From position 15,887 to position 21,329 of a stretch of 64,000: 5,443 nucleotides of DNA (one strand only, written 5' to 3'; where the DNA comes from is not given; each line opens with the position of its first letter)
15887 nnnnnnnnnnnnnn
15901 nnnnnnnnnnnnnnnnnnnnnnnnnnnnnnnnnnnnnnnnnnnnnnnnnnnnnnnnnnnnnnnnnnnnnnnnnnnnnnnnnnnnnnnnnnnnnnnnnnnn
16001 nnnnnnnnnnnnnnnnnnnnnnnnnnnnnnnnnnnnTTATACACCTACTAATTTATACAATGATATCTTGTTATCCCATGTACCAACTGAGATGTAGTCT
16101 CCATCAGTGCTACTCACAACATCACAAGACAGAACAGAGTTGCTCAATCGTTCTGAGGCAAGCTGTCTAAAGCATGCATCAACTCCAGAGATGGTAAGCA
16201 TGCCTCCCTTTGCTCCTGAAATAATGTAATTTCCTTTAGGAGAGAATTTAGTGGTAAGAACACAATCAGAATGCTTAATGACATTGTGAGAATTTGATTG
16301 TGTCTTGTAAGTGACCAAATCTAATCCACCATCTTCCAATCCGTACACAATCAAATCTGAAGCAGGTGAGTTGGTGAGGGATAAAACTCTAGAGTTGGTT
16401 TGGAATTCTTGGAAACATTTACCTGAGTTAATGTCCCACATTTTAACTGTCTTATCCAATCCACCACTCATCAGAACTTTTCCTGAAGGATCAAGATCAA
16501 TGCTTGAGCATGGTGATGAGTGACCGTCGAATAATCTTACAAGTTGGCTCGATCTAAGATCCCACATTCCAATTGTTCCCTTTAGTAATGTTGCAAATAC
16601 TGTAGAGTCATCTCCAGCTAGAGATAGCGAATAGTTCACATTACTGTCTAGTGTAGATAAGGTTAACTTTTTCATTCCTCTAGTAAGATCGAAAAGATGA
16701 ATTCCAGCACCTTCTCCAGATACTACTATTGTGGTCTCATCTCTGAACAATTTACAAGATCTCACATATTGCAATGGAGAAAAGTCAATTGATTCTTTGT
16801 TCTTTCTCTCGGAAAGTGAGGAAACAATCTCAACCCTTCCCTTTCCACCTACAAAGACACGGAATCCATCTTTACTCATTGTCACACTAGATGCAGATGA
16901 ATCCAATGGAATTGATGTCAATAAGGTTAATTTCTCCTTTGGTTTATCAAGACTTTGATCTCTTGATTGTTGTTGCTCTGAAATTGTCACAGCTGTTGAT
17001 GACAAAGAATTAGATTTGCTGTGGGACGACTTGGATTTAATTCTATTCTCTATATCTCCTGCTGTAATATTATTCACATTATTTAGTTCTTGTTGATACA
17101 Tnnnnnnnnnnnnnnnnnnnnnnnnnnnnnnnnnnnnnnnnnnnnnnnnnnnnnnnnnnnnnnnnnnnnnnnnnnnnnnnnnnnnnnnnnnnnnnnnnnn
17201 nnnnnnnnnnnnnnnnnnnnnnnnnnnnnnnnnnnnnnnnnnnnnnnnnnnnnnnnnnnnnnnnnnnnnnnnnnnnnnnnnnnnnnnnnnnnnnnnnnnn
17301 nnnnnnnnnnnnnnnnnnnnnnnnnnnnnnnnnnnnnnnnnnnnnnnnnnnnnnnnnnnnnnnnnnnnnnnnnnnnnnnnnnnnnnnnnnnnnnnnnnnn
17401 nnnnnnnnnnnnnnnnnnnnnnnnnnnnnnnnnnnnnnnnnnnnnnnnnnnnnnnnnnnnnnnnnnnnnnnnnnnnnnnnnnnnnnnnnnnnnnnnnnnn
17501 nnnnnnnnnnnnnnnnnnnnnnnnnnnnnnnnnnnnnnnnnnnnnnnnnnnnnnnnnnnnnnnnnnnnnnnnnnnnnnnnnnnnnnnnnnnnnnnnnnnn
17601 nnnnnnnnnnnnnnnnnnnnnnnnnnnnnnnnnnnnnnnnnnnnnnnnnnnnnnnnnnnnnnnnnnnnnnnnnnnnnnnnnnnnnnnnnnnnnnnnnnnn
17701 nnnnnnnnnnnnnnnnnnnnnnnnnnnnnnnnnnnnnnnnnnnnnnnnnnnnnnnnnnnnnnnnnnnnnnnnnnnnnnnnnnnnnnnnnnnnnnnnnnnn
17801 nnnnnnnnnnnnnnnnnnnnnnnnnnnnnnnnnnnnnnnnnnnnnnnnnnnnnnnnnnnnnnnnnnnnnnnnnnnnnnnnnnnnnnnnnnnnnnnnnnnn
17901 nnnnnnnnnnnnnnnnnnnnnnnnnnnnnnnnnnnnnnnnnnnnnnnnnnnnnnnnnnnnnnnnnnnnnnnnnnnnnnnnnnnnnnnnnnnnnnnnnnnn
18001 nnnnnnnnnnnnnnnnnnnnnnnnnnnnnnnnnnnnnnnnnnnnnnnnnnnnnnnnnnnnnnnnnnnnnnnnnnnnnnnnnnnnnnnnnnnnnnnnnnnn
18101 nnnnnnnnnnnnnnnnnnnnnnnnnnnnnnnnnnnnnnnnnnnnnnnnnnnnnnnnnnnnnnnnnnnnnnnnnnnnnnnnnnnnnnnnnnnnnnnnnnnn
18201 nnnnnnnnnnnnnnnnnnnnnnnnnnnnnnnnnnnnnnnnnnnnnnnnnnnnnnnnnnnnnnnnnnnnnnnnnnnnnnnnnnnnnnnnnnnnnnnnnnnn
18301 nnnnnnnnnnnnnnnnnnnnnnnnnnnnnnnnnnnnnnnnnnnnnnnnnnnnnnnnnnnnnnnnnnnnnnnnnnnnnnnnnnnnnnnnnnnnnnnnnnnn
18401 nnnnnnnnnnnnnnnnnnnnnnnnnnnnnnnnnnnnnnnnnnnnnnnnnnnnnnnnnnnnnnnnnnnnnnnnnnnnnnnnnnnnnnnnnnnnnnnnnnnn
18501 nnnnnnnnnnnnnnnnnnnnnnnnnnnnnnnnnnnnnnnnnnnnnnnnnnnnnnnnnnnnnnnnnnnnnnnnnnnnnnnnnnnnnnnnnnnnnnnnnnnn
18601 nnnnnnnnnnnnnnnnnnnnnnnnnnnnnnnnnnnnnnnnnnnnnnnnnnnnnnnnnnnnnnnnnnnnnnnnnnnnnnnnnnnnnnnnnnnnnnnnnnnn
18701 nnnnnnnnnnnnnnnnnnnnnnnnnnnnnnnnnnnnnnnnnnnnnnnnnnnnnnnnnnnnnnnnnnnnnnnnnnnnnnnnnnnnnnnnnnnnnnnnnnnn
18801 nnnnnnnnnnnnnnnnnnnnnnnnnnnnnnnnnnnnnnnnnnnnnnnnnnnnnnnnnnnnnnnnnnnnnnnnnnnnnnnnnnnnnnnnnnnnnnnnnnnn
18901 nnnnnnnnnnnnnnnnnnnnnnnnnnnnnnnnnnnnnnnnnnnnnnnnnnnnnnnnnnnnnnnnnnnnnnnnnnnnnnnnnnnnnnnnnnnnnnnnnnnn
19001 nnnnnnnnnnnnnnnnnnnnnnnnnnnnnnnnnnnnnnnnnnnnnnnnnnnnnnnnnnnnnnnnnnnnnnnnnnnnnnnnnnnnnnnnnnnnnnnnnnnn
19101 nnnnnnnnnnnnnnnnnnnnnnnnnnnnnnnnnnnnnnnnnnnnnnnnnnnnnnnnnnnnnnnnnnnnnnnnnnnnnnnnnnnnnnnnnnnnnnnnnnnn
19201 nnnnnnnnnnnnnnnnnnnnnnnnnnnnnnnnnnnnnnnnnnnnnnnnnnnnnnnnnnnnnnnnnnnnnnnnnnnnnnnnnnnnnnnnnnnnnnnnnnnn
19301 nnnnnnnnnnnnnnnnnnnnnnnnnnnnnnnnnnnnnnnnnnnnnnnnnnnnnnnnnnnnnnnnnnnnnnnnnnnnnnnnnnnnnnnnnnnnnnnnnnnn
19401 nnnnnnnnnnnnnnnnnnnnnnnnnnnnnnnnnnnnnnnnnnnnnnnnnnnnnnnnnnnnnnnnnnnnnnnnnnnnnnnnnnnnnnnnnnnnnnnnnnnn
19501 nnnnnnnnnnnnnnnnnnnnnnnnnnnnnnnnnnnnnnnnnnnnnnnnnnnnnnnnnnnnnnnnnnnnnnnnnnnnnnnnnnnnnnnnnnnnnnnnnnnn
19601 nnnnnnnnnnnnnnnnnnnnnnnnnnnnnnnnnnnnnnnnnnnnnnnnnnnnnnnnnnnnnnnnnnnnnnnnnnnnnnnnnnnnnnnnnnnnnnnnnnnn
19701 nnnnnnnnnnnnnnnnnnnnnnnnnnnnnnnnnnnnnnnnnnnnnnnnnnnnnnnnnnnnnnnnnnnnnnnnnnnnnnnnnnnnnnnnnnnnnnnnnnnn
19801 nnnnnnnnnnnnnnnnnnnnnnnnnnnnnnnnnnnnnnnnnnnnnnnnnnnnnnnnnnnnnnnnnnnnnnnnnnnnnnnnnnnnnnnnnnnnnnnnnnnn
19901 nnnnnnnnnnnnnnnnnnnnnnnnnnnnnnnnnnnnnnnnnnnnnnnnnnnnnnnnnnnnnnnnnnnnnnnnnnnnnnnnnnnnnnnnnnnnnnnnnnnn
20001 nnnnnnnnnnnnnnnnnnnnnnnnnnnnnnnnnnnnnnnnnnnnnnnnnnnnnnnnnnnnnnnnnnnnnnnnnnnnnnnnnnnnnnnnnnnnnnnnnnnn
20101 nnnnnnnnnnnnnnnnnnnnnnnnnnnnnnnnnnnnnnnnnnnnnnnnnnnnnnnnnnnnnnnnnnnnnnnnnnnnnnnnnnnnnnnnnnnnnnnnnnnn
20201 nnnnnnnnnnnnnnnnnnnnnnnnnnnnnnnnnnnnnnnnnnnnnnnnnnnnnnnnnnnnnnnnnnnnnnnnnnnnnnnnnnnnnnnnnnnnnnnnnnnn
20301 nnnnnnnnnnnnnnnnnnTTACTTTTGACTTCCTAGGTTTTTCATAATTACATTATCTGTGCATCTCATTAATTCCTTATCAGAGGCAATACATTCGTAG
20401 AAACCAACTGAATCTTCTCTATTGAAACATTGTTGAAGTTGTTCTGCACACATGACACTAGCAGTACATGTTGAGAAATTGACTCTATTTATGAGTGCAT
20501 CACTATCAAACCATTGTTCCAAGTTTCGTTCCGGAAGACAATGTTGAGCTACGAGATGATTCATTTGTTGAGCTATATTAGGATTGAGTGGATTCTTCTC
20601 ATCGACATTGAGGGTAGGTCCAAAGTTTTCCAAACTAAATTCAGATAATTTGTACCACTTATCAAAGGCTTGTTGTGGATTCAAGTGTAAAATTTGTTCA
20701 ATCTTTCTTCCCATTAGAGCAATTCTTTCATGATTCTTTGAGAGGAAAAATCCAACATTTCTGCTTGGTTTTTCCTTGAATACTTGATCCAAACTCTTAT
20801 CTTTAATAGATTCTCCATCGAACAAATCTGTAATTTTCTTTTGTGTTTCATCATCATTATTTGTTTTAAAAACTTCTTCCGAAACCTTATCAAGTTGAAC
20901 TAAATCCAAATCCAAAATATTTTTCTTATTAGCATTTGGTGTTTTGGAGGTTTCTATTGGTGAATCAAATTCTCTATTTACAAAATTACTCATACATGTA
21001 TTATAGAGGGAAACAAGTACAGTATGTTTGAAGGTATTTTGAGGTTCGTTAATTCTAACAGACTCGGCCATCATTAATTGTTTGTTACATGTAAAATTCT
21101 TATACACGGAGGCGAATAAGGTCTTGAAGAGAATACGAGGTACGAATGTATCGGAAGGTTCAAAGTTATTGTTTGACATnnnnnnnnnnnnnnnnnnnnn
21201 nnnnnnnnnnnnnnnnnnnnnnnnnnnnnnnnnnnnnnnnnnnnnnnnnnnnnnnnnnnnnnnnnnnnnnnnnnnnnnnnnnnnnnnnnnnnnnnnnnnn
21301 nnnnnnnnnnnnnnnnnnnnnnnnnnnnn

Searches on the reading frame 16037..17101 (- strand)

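Call 21: search_protein_families(library=pfam, proteins=[window:16037-17101:-], max_evalue=0.001)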
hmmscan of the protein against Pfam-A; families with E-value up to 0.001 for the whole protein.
window:16037-17101:- (354 aa): 35 families (the best 25 are shown)
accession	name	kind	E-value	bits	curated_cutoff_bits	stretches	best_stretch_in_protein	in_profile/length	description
PF25174.1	Beta-prop_THOC3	-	7.7e-31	107.5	305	2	121-273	99-250/272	THOC3 beta-propeller domain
PF24814.1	WD40_Prp19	-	8.7e-23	81.2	320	2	119-237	100-219/281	Prp19 WD40 domain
PF25175.1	Beta-prop_WDR5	-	1.2e-22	81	250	2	209-350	66-207/296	WDR5 beta-propeller domain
PF25173.1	Beta-prop_WDR3_1st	-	4.9e-22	79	154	1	126-302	3-179/184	WDR3 first beta-propeller domain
PF24807.1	WD40_CDC20-Fz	-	1e-21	77.9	200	1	57-302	40-289/292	CDC20/Fizzy WD40 domain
PF24817.1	WD40_WDHD1_1st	-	1.3e-21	77.5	109.9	3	189-244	122-177/291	WDHD1 first WD40 domain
PF23414.1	Beta-prop_EML_2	-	5.4e-20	72.3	90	1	202-350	5-152/266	Echinoderm microtubule-associated protein second beta-propeller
PF24796.1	WDR55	-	8.4e-19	68.1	200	2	189-350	47-207/296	WDR55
PF25391.1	WD40_Gbeta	-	2.5e-17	63.3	150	2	164-235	153-224/340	G protein beta WD-40 repeat protein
PF00400.38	WD40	-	3.2e-17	62.6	27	1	186-223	2-39/39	WD domain, G-beta repeat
PF25172.1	Beta-prop_WDR3_2nd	-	5.7e-17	62.3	140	2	113-243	2-125/293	WDR3 second beta-propeller domain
PF25168.1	Beta-prop_WDR36-Utp21_2nd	-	2.8e-13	50.3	84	1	121-253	168-298/335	WDR36/Utp21 second beta-propeller domain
PF24805.1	EIF3I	-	1.2e-12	48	200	1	190-252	47-109/324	EIF3I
PF25171.1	Beta-prop_WDR36-Utp21_1st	-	1e-11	45.2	80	2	132-222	172-263/266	WDR36/Utp21 first beta-propeller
PF23393.2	Beta-prop_WDR90_POC16_2nd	-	1.8e-09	37.7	60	1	215-304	14-104/291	WDR90/POC16, second beta-propeller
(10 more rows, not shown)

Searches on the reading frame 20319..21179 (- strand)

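Call 3: search_protein_families(library=pfam, proteins=[window:20319-21179:-], max_evalue=1)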
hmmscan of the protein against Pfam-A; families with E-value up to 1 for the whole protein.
window:20319-21179:- (286 aa): 1 family
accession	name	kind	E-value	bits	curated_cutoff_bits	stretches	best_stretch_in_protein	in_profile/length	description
PF23059.1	CUB_M02D8_5_6th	-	0.11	13.6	28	0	3-71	32-98/102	M02D8_5-like, sixth CUB domain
